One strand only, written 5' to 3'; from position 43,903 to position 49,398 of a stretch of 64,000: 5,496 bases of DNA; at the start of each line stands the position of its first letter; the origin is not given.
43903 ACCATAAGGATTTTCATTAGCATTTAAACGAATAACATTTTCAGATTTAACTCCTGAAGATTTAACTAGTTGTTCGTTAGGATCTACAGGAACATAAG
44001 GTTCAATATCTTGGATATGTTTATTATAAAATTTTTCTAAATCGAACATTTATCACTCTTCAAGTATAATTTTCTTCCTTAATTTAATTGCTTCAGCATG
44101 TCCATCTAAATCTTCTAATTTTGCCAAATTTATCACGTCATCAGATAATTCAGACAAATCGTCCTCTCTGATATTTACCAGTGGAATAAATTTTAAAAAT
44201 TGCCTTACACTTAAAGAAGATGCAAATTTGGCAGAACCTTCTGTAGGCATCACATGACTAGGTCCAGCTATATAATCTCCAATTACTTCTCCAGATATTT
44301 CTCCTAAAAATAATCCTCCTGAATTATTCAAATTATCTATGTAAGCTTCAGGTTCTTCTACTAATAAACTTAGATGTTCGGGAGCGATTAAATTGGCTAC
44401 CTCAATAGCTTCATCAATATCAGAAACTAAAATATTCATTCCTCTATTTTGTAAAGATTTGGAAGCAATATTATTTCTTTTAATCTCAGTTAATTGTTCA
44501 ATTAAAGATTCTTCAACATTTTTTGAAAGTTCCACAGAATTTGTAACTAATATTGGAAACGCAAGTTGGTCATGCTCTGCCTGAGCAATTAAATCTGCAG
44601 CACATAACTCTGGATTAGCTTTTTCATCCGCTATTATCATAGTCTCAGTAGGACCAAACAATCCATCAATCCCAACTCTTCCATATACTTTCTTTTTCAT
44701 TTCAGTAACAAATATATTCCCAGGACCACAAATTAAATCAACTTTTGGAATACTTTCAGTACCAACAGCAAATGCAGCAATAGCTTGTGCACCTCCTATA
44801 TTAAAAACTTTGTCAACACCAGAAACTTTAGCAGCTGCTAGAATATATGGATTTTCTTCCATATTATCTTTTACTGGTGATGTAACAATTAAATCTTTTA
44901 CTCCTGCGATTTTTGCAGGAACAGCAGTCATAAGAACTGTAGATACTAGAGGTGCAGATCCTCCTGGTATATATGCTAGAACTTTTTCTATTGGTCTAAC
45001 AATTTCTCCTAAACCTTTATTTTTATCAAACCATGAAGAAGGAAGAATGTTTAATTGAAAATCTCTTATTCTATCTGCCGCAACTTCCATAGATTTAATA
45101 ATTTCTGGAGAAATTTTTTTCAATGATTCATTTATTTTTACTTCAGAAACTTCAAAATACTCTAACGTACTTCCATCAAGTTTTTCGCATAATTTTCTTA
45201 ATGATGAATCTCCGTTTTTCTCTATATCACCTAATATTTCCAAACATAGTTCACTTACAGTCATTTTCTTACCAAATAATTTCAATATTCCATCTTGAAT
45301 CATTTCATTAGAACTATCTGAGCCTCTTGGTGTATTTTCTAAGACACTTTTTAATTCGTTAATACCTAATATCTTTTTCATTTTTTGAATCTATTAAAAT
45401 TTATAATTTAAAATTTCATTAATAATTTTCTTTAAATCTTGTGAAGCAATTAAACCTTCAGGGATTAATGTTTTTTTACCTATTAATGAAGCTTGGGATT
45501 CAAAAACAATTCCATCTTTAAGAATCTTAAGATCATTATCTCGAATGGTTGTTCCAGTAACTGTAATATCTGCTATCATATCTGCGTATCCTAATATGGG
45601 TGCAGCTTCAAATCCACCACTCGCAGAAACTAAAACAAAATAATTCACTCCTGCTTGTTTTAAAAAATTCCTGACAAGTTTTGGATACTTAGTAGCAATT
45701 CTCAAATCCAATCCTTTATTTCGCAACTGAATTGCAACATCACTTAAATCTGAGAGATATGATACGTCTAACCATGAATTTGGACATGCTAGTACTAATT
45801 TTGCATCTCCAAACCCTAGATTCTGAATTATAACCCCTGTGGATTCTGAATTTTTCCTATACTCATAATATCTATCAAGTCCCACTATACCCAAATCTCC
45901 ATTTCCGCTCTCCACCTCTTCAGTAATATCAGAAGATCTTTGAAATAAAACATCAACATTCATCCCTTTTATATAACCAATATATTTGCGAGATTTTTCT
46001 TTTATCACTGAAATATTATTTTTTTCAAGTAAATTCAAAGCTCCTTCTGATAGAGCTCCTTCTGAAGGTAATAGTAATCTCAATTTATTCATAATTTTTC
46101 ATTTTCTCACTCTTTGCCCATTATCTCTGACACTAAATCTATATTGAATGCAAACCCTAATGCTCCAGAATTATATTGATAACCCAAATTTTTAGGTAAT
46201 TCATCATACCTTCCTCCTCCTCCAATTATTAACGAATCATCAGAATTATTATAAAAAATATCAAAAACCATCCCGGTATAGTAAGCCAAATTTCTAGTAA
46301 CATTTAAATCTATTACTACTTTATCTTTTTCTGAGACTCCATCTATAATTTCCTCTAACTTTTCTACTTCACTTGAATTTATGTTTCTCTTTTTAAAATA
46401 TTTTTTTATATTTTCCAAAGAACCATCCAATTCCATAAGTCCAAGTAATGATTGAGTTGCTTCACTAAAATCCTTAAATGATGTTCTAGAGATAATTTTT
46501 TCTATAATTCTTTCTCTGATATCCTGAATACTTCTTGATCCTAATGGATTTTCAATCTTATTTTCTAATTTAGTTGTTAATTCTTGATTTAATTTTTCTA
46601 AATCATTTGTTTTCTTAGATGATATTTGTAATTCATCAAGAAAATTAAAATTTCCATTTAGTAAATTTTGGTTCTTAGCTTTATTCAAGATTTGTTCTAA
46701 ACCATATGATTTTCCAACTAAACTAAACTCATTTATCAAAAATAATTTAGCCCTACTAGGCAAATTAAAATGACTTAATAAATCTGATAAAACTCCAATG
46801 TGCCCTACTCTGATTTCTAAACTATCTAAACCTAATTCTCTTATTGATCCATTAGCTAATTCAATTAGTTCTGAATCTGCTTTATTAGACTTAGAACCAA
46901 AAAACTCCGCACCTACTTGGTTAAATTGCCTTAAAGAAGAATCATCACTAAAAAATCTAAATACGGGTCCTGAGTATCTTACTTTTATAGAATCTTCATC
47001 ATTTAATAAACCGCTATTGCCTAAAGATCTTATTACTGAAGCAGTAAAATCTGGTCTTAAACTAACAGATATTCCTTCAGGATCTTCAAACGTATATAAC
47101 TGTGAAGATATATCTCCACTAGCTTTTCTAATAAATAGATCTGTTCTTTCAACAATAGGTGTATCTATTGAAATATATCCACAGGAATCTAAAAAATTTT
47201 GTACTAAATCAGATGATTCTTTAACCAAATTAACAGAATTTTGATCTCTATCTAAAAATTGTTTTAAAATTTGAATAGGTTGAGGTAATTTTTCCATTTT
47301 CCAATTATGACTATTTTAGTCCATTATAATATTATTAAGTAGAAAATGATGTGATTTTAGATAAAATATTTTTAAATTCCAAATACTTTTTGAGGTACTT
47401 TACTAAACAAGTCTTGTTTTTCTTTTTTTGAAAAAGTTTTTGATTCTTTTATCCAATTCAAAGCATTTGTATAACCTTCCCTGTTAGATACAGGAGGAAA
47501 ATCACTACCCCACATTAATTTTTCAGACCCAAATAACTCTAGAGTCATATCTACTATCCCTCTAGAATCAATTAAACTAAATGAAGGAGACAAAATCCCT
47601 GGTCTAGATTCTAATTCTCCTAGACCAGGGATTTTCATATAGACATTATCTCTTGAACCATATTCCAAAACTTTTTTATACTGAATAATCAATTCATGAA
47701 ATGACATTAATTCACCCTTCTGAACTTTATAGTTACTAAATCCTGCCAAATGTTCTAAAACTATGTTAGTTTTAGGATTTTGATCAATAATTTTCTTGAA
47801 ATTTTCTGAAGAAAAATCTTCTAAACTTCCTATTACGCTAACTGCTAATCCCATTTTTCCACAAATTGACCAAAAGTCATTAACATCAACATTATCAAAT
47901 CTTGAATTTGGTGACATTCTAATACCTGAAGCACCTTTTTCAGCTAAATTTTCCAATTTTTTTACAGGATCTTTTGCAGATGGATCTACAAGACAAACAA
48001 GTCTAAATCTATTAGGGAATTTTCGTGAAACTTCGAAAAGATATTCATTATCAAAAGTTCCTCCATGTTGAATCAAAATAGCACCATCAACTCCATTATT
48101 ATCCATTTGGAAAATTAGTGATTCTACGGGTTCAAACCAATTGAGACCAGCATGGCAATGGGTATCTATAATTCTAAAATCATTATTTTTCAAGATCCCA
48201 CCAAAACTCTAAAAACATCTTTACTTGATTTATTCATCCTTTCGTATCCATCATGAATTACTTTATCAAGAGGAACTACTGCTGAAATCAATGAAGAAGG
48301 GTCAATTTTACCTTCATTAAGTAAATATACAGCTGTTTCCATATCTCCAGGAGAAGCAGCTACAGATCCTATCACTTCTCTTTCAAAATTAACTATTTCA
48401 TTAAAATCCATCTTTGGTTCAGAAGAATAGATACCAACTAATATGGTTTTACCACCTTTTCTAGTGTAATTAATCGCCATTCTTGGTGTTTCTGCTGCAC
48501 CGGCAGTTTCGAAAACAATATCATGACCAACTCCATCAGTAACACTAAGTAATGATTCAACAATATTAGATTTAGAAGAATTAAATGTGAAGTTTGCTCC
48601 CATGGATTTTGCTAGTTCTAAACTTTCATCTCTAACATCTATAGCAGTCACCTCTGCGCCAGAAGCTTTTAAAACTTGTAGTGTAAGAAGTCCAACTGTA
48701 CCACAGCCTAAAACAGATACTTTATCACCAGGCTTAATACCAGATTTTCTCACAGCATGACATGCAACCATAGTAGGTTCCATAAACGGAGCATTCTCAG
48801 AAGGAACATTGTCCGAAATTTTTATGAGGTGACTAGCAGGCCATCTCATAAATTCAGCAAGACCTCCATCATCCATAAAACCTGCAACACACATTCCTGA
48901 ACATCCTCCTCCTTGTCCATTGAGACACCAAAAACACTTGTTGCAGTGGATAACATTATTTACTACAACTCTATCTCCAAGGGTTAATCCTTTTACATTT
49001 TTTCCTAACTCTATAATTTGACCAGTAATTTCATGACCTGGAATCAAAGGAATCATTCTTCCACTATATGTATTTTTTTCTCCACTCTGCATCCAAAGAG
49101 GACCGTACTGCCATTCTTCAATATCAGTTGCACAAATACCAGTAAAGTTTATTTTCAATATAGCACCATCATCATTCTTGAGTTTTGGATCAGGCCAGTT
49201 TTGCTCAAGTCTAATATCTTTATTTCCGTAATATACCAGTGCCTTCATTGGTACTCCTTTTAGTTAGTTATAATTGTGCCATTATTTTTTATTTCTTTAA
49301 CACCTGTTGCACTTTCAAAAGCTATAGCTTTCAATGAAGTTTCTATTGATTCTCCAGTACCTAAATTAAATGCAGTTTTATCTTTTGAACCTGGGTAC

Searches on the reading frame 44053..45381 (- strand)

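Call 26: search_protein_families(library=pfam, max_evalue=1e-8, proteins=[window:44053-45381:-])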
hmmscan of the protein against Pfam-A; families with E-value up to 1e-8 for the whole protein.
window:44053-45381:- (442 aa): 1 family
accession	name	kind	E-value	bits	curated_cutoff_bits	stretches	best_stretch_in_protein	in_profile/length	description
PF00815.25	Histidinol_dh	-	1.4e-140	469.4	27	1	41-435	10-410/411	Histidinol dehydrogenase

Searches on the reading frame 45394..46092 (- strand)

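Call 26: search_protein_families(library=pfam, max_evalue=1e-8, proteins=[window:45394-46092:-])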
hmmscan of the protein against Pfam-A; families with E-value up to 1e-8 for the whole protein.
window:45394-46092:- (232 aa): 1 family
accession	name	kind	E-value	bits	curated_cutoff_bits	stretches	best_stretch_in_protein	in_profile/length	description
PF01634.23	HisG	-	3.4e-35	121.8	25.5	1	52-226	1-155/158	ATP phosphoribosyltransferase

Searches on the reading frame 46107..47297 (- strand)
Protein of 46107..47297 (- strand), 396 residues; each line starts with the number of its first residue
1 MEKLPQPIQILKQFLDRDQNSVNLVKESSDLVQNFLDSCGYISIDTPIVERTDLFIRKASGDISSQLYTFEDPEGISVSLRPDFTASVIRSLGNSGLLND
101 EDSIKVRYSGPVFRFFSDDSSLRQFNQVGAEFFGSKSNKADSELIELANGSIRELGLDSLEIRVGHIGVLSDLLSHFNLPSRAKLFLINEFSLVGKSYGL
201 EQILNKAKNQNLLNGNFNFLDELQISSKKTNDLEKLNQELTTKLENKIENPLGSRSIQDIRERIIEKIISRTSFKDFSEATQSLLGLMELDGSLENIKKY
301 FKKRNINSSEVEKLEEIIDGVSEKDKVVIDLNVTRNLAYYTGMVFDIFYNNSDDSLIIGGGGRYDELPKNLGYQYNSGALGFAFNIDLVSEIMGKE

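Call 26: search_protein_families(library=pfam, max_evalue=1e-8, proteins=[window:46107-47297:-])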
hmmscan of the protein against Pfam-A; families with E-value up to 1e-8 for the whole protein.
window:46107-47297:- (396 aa): 1 family
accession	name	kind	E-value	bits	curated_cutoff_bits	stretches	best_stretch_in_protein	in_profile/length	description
PF13393.11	tRNA-synt_His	-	1.5e-45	156.3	25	2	20-240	8-222/308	Histidyl-tRNA synthetase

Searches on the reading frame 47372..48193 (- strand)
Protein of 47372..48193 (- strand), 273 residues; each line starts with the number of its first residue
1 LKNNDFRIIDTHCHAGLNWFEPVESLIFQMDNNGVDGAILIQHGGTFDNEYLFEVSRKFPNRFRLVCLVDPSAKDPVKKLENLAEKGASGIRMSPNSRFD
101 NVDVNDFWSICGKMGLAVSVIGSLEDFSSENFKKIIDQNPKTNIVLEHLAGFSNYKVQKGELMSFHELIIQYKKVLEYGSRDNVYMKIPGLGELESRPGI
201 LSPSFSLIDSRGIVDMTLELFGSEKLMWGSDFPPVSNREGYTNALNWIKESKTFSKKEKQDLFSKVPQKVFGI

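Call 41: search_protein_families(library=pfam, max_evalue=1e-8, proteins=[window:47372-48193:-])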
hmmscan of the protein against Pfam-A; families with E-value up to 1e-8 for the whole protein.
window:47372-48193:- (273 aa): 1 family
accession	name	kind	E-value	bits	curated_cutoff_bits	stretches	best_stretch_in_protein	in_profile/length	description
PF04909.20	Amidohydro_2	-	2.2e-23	83.9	26.4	1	36-273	53-289/289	Amidohydrolase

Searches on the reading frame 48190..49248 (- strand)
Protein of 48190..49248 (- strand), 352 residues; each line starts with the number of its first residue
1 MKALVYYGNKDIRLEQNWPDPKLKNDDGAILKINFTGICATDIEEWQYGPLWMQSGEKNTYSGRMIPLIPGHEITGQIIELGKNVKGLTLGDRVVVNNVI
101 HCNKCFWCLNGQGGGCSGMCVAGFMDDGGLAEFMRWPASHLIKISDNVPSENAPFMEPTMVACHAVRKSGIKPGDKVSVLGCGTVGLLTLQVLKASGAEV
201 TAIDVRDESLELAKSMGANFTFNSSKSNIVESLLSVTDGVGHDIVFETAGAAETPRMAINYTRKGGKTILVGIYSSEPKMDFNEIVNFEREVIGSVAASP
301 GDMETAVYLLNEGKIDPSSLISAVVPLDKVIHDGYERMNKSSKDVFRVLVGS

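Call 41: search_protein_families(library=pfam, max_evalue=1e-8, proteins=[window:48190-49248:-])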
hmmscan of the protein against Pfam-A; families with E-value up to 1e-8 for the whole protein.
window:48190-49248:- (352 aa): 3 families
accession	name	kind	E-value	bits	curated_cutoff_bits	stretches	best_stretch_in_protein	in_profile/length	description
PF00107.32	ADH_zinc_N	-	5.2e-28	98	31.8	1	185-310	2-127/129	Zinc-binding dehydrogenase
PF08240.17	ADH_N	-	8.4e-23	81.1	23.5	1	27-146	3-104/104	Alcohol dehydrogenase GroES-like domain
PF16912.11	Glu_dehyd_C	-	8.4e-14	52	34.9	1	173-345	30-208/211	Glucose dehydrogenase C-terminus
